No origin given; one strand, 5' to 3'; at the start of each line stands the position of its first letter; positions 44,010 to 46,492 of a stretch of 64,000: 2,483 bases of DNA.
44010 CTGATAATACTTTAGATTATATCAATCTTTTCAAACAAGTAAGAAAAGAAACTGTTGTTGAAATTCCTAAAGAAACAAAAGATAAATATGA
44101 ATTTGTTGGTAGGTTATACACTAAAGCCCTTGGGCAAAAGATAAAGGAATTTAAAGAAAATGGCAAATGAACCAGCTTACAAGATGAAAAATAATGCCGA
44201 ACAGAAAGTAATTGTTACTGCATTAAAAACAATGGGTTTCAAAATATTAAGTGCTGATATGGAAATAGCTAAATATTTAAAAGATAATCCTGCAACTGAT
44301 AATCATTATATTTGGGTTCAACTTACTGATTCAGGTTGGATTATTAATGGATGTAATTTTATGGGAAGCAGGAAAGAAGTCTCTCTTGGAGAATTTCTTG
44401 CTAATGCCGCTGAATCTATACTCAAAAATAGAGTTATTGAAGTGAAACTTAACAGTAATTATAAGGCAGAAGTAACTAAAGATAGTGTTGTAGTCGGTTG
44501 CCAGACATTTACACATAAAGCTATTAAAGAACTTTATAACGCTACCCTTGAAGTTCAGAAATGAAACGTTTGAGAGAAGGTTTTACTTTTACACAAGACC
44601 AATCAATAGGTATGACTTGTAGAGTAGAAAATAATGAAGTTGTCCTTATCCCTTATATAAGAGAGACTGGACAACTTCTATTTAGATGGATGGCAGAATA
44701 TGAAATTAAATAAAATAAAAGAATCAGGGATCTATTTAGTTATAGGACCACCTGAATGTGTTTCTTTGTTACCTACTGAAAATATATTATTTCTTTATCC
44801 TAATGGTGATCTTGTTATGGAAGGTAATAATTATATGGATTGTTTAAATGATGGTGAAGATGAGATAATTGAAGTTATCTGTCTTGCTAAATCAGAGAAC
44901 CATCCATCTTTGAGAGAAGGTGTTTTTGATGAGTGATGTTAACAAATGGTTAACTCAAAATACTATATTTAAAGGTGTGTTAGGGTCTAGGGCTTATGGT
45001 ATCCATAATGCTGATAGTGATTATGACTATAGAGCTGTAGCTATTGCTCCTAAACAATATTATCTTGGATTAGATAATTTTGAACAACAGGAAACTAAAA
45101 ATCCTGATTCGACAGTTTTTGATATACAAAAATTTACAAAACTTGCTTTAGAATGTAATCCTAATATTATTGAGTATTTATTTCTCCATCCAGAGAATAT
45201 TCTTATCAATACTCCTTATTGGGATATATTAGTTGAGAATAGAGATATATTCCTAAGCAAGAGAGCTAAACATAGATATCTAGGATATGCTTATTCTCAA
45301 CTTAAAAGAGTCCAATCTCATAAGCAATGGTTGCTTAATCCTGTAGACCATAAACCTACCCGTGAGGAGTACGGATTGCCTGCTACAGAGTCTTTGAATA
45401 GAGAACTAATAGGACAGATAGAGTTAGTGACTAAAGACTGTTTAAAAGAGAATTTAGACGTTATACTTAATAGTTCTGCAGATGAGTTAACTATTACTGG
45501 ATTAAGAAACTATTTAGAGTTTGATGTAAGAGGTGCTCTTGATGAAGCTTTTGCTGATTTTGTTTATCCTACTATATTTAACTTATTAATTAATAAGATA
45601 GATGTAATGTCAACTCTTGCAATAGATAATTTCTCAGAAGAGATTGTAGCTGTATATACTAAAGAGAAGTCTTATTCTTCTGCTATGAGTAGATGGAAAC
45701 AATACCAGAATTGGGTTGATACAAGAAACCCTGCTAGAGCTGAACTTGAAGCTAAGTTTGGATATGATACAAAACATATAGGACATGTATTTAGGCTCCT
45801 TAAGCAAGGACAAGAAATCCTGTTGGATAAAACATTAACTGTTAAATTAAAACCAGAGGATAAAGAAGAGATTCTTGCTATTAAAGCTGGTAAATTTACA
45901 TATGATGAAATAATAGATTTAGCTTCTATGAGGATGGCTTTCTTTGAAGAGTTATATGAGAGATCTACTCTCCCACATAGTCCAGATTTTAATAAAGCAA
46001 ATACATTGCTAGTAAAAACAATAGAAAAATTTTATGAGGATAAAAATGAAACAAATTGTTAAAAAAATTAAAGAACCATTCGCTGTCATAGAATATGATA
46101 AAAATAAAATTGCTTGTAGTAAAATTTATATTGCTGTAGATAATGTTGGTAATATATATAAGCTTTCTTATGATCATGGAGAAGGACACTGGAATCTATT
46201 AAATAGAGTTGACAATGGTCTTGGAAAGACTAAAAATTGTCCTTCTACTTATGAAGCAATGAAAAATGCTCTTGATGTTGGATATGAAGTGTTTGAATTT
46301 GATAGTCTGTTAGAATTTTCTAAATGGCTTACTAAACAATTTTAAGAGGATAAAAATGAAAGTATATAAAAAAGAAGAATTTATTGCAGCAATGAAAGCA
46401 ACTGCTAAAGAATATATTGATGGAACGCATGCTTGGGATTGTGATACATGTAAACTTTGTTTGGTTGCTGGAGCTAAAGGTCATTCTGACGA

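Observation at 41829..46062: tRNA 3'-end repair unit flanked by a duplicated 134-aa gene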

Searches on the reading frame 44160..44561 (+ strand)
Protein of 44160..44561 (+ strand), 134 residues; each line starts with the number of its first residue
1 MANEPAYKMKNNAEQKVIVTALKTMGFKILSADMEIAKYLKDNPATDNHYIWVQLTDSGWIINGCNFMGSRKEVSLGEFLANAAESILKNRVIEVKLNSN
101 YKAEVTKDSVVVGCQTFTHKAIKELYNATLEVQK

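Call 5: search_protein_families(library=pfam, proteins=[window:44160-44561:+], max_evalue=0.01)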
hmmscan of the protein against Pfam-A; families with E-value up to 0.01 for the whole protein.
window:44160-44561:+ (134 aa): 0 families

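Call 7: search_protein_families(library=phrogs, proteins=[window:44160-44561:+], max_evalue=0.01)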
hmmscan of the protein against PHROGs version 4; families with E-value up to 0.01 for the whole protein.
window:44160-44561:+ (134 aa): 0 families

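Call 10: search_dna_similar(query=window:44160-44561:+, collection=phages, mode=protein, max_rows=25, max_evalue=0.01)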
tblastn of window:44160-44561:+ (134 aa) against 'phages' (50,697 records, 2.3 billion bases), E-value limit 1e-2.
No match.

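Call 14: find_homologous_proteins(query=window:44160-44561:+, max_evalue=0.01)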
Query window:44160-44561:+ (134 aa): 1 proteins with E <= 0.01 among 10 candidates.
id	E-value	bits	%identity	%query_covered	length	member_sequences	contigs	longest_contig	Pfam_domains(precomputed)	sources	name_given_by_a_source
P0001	5.3e-82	290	100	100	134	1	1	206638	-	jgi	jgi:hypothetical protein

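Call 16: find_encoding_contigs(protein=P0001, flank=10000, max_places=3)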
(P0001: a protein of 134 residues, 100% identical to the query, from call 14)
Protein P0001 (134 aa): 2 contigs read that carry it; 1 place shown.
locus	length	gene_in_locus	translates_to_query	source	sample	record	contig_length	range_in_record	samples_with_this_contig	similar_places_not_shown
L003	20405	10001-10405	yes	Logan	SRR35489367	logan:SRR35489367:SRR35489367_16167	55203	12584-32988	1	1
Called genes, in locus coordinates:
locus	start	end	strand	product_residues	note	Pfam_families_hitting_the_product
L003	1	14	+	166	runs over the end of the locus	PF13328:HD_4, PF01966:HD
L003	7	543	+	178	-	PF13671:AAA_33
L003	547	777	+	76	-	-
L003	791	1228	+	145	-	-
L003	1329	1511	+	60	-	-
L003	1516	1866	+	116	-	-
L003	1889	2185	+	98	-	-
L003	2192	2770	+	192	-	-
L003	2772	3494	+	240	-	PF00149:Metallophos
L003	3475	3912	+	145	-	-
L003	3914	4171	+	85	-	-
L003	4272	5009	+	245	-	PF01844:HNH (weak)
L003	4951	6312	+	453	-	PF09414:RNA_ligase (faint)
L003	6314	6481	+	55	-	-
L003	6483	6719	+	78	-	-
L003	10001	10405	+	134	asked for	-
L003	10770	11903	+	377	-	PF10127:RlaP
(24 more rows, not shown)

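Call 21: search_protein_families(library=ncbifam, proteins=[window:44160-44561:+], max_evalue=0.01)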
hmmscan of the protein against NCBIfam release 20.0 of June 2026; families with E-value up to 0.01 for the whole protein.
window:44160-44561:+ (134 aa): 0 families

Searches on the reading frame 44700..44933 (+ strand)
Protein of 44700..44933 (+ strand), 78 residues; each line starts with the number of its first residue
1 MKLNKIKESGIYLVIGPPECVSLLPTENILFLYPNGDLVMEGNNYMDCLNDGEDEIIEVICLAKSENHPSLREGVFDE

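Call 5: search_protein_families(library=pfam, proteins=[window:44700-44933:+], max_evalue=0.01)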
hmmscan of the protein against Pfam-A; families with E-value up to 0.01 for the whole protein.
window:44700-44933:+ (78 aa): 0 families

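Call 7: search_protein_families(library=phrogs, proteins=[window:44700-44933:+], max_evalue=0.01)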
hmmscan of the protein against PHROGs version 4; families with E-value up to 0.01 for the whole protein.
window:44700-44933:+ (78 aa): 0 families

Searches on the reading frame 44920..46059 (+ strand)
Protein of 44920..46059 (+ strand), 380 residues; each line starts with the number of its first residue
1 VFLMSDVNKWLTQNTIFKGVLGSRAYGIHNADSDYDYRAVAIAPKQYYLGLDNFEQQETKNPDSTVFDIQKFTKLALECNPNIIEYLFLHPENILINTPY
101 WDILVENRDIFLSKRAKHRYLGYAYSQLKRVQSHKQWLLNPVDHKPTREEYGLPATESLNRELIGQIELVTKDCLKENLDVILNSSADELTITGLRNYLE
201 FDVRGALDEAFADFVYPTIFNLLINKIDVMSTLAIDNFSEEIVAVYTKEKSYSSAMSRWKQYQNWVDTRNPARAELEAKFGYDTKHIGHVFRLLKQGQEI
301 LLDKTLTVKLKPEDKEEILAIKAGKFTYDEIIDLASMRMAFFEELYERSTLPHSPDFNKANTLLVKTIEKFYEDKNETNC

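Call 5: search_protein_families(library=pfam, proteins=[window:44920-46059:+], max_evalue=0.01)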
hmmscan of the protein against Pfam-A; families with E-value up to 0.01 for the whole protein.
window:44920-46059:+ (380 aa): 1 family
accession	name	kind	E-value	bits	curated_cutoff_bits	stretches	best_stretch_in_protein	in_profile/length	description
PF10127.15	RlaP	-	6.8e-25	88.6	23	1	13-134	18-143/249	RNA repair pathway DNA polymerase beta family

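Call 7: search_protein_families(library=phrogs, proteins=[window:44920-46059:+], max_evalue=0.01)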
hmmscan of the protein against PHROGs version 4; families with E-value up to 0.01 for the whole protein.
window:44920-46059:+ (380 aa): 3 families
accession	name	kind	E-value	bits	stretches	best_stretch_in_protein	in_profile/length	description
phrog_388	-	DNA, RNA and nucleotide metabolism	1.6e-63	215.9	1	6-375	29-337/351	nucleotidyltransferase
phrog_14344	-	DNA, RNA and nucleotide metabolism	6.5e-09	36.9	1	21-87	35-105/262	nucleotidyltransferase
phrog_32942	-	unknown function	0.0016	18.7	1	8-66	32-90/332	-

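Call 21: search_protein_families(library=ncbifam, proteins=[window:44920-46059:+], max_evalue=0.01)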
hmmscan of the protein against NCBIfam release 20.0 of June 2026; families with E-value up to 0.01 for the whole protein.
window:44920-46059:+ (380 aa): 0 families

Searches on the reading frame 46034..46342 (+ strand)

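Call 7: search_protein_families(library=phrogs, proteins=[window:46034-46342:+], max_evalue=0.01)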
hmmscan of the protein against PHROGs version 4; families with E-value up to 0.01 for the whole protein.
window:46034-46342:+ (103 aa): 0 families

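Call 22: search_protein_families(library=pfam, proteins=[window:46034-46342:+], max_evalue=0.05)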
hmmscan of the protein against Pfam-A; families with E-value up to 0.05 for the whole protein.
window:46034-46342:+ (103 aa): 1 family
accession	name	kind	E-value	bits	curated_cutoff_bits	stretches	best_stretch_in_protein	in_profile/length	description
PF22255.2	Gp44-like_2nd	-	0.043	14.2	27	0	4-59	20-64/84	Baseplate hub protein gp44-like, second domain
